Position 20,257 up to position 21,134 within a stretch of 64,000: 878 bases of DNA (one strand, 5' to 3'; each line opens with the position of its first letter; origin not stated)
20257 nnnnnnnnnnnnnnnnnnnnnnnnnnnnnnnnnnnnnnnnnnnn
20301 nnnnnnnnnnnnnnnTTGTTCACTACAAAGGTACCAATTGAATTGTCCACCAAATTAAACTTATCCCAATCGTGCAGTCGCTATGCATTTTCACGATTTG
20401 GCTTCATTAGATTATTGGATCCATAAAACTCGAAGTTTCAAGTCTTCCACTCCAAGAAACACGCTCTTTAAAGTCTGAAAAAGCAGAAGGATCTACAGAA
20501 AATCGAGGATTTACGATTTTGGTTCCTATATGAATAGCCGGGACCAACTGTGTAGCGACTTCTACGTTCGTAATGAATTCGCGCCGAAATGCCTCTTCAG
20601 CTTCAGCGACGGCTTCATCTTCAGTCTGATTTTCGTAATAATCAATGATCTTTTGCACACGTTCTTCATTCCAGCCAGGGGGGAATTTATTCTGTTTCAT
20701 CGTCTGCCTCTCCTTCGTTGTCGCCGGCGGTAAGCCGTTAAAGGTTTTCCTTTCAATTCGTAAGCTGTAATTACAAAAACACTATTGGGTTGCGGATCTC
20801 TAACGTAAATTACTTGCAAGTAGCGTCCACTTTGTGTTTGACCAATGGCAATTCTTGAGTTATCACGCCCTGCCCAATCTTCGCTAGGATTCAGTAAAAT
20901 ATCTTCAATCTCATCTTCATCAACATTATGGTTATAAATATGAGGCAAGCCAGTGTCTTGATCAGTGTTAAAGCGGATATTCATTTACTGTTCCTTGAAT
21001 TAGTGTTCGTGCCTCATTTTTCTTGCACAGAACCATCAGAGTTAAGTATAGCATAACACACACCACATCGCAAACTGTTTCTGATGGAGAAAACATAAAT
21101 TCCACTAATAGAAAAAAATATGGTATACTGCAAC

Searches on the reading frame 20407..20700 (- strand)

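Call 3: search_protein_families(library=pfam, proteins=[window:20407-20700:-], max_evalue=0.1)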
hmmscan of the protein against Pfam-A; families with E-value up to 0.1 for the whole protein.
window:20407-20700:- (97 aa): 1 family
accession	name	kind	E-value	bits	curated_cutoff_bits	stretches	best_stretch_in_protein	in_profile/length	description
PF24012.1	DUF7326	-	0.064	14.1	27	1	16-45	37-65/76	Family of unknown function (DUF7326)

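Call 4: search_protein_families(library=ncbifam, proteins=[window:20407-20700:-], max_evalue=0.1)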
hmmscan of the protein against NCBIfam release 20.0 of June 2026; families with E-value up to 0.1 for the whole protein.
window:20407-20700:- (97 aa): 0 families

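Call 36: search_protein_families(library=padloc, proteins=[window:20407-20700:-], max_evalue=0.01)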
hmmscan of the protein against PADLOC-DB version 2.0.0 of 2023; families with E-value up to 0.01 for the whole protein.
window:20407-20700:- (97 aa): 0 families

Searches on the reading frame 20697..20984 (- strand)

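Call 3: search_protein_families(library=pfam, proteins=[window:20697-20984:-], max_evalue=0.1)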
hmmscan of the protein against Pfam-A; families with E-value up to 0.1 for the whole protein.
window:20697-20984:- (95 aa): 2 families
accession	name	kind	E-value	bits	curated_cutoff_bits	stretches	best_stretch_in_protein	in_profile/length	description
PF14076.12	DUF4258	-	1.9e-06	28.5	25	1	19-76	12-71/71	Domain of unknown function (DUF4258)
PF18812.6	PBECR3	-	0.043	14.2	30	1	20-80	50-111/115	phage-Barnase-EndoU-ColicinE5/D-RelE like nuclease3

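Call 4: search_protein_families(library=ncbifam, proteins=[window:20697-20984:-], max_evalue=0.1)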
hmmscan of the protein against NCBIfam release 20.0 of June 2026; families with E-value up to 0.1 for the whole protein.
window:20697-20984:- (95 aa): 0 families

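Call 36: search_protein_families(library=padloc, proteins=[window:20697-20984:-], max_evalue=0.01)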
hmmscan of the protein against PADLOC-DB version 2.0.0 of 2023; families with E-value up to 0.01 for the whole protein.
window:20697-20984:- (95 aa): 0 families
